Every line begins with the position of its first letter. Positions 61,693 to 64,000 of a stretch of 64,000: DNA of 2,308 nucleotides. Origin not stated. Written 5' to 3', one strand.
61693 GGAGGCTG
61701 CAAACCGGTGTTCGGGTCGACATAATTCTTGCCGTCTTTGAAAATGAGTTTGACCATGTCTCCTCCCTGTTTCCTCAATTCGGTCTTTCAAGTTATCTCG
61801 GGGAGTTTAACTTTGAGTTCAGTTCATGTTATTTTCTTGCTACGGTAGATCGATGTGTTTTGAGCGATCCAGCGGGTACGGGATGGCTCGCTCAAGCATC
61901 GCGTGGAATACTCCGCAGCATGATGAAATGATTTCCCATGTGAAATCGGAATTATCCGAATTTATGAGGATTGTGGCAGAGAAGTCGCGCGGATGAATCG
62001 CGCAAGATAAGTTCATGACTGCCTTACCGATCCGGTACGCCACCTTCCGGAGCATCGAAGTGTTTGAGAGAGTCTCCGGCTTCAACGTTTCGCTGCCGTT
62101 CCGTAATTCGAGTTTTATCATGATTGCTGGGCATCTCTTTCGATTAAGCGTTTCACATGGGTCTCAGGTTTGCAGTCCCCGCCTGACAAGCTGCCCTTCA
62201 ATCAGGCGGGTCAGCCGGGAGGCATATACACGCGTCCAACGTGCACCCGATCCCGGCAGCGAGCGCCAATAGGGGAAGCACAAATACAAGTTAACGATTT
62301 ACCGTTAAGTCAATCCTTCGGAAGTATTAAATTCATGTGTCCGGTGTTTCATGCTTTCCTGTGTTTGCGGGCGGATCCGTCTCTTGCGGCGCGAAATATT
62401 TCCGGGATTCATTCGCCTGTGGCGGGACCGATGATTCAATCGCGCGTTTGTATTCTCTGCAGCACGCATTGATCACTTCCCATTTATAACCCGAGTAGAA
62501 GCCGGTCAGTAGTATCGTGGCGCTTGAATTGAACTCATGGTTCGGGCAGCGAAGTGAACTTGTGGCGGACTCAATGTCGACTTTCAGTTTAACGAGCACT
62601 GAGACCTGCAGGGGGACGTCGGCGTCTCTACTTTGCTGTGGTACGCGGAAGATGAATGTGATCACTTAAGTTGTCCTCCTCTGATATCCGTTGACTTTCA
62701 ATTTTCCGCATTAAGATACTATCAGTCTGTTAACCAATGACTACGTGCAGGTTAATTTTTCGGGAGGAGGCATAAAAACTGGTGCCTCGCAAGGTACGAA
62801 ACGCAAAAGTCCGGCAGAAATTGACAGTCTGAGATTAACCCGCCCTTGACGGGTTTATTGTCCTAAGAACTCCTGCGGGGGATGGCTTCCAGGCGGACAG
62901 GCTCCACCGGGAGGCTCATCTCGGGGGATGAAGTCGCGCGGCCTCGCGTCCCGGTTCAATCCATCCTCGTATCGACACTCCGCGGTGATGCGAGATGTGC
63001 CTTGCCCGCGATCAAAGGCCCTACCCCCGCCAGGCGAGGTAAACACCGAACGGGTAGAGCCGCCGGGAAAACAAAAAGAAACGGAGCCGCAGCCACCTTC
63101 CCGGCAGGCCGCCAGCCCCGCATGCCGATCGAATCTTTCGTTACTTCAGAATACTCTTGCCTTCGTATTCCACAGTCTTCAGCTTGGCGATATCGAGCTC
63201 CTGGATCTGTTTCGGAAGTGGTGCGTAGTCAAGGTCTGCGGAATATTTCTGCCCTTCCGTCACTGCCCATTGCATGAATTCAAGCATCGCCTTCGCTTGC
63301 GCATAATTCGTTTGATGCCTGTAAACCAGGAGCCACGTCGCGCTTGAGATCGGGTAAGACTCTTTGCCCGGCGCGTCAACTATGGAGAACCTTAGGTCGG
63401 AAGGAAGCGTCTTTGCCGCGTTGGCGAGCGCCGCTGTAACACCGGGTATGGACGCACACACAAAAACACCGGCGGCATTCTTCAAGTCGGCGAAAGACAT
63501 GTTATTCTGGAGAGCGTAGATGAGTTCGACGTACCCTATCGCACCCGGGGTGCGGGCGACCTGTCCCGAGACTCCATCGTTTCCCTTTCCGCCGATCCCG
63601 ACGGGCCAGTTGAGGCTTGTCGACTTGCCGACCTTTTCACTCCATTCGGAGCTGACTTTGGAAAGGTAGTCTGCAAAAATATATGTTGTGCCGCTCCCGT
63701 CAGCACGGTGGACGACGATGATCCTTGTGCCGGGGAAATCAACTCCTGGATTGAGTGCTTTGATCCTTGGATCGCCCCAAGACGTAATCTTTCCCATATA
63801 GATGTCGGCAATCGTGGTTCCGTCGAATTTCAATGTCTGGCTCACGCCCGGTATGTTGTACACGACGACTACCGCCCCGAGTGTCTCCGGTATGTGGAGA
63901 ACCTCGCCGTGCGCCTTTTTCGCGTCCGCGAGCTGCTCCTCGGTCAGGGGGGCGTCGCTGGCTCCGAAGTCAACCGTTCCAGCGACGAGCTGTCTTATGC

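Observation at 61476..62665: Tandem triplet of ~93-aa paralogues with an invariant C-x2-H ... W-E ... C-C signature and no family I can name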

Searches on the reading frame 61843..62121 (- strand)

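Call 4: search_protein_families(library=pfam, max_evalue=10, proteins=[window:61843-62121:-])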
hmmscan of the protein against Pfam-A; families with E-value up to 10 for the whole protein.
seq(93 aa): 2 families
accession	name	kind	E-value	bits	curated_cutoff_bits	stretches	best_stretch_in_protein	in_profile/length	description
PF10204.14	DuoxA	-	0.026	14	23.3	1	18-84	81-147/279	Dual oxidase maturation factor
PF02357.24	NusG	-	0.2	12.6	22.2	1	45-87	45-87/93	Transcription termination factor nusG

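Call 5: search_protein_families(library=ncbifam, max_evalue=10, proteins=[window:61843-62121:-])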
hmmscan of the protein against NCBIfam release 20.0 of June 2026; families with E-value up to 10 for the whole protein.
seq(93 aa): 0 families

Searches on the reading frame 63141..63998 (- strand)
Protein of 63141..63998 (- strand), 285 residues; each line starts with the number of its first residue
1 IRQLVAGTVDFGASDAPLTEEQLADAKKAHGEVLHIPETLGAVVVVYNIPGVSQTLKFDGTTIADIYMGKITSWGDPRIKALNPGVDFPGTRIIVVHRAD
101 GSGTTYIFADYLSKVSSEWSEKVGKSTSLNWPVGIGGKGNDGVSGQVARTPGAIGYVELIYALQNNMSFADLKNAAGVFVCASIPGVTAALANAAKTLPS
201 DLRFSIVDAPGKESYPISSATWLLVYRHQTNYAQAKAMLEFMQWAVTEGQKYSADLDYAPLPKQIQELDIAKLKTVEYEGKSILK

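Call 76: search_protein_families(library=pfam, max_evalue=0.001, proteins=[window:63141-63998:-])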
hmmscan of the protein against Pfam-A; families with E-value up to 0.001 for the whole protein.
window:63141-63998:- (285 aa): 2 families
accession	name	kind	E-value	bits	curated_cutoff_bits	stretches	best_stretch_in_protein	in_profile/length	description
PF12849.12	PBP_like_2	-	1.7e-31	110.4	27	1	1-247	51-265/267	PBP superfamily domain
PF01547.30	SBP_bac_1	-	5.7e-12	46.7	26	1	7-248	40-303/307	Bacterial extracellular solute-binding protein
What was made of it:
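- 63141..64000 (-): pstS (phosphate-binding protein), 3' part; runs off the window. Pfam PBP_like_2 E=1.7e-31 (call 76).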
